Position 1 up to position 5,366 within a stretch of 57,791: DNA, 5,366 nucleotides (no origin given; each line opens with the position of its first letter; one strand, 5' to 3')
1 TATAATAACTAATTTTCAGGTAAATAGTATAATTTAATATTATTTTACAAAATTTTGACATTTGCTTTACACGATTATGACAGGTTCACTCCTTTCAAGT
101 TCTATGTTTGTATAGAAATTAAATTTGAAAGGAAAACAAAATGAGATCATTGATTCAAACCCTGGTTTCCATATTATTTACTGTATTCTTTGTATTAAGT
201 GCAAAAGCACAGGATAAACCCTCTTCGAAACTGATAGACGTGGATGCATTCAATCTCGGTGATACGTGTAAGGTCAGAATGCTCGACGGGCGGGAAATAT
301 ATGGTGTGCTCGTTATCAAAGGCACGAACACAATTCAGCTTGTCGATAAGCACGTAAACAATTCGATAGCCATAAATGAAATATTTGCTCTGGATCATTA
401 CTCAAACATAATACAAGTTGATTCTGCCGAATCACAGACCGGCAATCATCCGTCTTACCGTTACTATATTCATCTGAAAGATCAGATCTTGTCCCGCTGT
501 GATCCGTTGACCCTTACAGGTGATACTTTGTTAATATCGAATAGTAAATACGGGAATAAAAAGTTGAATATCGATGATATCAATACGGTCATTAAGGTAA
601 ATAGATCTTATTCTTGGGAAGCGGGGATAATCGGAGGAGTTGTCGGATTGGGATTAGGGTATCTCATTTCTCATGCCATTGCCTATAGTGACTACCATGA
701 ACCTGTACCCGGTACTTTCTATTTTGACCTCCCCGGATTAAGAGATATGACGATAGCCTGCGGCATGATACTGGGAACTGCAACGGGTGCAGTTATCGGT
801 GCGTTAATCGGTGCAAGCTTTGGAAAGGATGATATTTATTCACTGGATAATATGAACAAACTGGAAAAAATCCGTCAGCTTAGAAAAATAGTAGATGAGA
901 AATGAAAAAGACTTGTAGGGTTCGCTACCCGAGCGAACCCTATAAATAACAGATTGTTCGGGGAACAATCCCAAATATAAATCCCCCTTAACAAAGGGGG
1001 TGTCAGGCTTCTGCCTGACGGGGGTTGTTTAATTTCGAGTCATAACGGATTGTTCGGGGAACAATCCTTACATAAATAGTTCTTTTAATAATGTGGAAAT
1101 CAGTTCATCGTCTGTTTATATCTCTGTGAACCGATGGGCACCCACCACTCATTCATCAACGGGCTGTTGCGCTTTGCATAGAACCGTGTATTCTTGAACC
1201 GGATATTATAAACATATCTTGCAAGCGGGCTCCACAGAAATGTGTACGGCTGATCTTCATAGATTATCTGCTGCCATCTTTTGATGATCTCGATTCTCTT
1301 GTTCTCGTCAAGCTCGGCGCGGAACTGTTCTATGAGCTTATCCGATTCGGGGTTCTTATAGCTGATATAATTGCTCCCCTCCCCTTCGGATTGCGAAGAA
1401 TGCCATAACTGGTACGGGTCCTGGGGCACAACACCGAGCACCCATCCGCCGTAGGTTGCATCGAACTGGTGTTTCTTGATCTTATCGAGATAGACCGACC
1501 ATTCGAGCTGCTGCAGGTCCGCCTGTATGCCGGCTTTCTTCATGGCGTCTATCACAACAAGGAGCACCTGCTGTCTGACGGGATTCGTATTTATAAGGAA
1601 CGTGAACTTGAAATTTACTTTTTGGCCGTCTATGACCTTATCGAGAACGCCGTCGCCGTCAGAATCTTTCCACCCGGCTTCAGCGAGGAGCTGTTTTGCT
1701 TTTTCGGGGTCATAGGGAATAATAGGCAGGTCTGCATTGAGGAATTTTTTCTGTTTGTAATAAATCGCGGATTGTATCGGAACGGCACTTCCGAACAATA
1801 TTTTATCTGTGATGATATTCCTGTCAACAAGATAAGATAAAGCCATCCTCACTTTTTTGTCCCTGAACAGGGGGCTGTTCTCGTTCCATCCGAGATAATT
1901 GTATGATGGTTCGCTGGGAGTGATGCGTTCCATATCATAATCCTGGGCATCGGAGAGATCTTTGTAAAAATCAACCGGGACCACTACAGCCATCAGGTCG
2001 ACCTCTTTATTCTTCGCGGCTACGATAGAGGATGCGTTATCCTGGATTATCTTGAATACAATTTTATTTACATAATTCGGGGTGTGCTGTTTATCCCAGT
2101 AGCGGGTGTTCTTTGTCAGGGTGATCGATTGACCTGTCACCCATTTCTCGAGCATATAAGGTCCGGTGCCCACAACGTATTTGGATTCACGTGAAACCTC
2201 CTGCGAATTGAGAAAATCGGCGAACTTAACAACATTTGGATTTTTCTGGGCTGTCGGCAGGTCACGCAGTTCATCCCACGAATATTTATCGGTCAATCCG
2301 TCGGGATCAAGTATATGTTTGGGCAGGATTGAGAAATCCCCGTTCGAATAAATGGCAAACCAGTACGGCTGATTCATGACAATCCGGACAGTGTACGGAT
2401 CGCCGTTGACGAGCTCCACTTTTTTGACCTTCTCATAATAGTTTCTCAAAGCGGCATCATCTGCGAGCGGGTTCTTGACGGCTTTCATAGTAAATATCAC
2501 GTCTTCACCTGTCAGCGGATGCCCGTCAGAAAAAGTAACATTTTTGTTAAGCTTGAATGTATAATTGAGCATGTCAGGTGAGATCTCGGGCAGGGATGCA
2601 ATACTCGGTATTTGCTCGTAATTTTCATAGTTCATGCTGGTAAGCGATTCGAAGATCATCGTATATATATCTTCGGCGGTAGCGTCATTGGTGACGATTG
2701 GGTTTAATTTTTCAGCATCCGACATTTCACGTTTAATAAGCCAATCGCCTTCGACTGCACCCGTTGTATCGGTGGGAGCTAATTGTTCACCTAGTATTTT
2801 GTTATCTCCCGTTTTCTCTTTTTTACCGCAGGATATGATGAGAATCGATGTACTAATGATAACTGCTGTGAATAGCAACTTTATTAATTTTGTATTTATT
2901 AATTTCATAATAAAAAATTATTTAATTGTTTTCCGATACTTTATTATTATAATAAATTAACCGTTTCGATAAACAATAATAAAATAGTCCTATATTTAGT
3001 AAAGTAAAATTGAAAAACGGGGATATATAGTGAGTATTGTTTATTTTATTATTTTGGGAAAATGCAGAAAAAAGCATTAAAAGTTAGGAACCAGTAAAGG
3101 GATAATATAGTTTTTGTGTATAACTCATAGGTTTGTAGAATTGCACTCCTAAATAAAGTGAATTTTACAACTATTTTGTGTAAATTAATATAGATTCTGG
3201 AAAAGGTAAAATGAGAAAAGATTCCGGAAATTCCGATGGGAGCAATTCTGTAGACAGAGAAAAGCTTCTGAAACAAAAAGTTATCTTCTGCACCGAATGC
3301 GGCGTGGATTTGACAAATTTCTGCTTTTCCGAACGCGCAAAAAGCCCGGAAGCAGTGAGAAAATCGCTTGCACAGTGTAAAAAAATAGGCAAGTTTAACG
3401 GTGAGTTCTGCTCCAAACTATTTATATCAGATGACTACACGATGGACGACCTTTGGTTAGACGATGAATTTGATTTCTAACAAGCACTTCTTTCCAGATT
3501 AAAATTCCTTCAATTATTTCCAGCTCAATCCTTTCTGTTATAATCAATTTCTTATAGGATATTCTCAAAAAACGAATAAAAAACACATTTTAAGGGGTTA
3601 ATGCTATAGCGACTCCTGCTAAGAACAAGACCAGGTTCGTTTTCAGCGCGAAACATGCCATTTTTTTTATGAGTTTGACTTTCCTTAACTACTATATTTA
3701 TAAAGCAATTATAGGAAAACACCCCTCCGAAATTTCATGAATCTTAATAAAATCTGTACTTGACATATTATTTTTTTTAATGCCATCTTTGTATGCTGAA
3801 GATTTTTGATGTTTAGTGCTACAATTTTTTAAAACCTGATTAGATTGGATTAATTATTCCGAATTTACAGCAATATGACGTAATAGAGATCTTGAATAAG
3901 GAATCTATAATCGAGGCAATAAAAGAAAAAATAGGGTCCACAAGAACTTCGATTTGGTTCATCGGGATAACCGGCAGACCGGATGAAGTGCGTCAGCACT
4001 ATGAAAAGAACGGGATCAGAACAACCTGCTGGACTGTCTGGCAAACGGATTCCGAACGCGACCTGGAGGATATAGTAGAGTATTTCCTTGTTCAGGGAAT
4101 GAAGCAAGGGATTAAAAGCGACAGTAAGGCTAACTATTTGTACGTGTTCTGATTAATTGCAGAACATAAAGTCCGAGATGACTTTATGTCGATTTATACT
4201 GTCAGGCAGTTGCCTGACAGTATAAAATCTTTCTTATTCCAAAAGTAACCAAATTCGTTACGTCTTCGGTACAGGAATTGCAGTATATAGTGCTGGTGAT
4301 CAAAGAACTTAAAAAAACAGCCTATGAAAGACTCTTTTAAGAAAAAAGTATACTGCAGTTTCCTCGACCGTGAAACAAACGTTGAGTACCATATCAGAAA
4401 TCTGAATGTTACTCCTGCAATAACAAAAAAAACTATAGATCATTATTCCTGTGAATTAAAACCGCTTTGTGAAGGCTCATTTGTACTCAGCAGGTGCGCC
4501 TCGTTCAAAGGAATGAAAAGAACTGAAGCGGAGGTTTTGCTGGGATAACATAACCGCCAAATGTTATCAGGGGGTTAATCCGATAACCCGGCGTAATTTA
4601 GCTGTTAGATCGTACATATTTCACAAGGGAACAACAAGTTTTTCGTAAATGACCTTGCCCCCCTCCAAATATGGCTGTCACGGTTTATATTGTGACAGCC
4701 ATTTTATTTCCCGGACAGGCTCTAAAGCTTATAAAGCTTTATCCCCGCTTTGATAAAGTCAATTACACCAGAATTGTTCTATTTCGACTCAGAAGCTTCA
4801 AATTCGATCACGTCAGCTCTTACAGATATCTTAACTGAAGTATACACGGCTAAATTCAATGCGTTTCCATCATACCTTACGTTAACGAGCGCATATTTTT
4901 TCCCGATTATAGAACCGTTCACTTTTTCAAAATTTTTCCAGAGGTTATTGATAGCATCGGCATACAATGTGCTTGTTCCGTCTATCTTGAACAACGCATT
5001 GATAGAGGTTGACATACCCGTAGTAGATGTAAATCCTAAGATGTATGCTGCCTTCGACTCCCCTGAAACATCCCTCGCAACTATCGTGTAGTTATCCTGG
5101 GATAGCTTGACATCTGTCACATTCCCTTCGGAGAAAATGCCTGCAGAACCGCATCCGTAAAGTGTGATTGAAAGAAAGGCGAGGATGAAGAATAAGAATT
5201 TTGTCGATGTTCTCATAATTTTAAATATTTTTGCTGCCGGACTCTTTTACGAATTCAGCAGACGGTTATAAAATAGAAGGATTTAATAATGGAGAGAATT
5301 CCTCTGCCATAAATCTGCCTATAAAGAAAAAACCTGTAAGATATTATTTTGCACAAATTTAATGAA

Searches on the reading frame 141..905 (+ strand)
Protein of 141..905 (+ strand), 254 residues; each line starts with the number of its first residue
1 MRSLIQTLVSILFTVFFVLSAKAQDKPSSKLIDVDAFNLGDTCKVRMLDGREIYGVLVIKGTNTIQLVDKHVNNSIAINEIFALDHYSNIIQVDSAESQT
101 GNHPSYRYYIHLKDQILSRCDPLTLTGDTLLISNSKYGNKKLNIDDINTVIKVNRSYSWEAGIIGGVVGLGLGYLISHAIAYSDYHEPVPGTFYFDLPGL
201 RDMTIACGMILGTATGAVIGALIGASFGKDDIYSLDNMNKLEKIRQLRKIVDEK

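Call 57: search_protein_families(library=pfam, proteins=[window:141-905:+], max_evalue=0.0001)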
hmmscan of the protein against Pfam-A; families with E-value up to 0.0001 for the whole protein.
window:141-905:+ (254 aa): 1 family
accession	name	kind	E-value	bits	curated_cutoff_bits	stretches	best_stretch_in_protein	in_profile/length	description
PF05433.20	Rick_17kDa_Anti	-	6.9e-05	23.1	24.2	0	211-229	1-19/43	Glycine zipper 2TM domain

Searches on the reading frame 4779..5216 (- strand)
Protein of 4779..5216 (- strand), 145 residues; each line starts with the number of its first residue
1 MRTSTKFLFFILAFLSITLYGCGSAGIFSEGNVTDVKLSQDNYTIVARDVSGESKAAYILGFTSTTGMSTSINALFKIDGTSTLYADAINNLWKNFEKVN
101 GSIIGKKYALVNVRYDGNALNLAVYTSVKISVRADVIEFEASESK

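Call 57: search_protein_families(library=pfam, proteins=[window:4779-5216:-], max_evalue=0.0001)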
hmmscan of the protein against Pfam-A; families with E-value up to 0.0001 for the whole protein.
window:4779-5216:- (145 aa): 1 family
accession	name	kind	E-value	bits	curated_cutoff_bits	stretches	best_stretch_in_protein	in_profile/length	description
PF20205.3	DUF6567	-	1.4e-12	48.1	27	1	8-140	6-122/123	Family of unknown function (DUF6567)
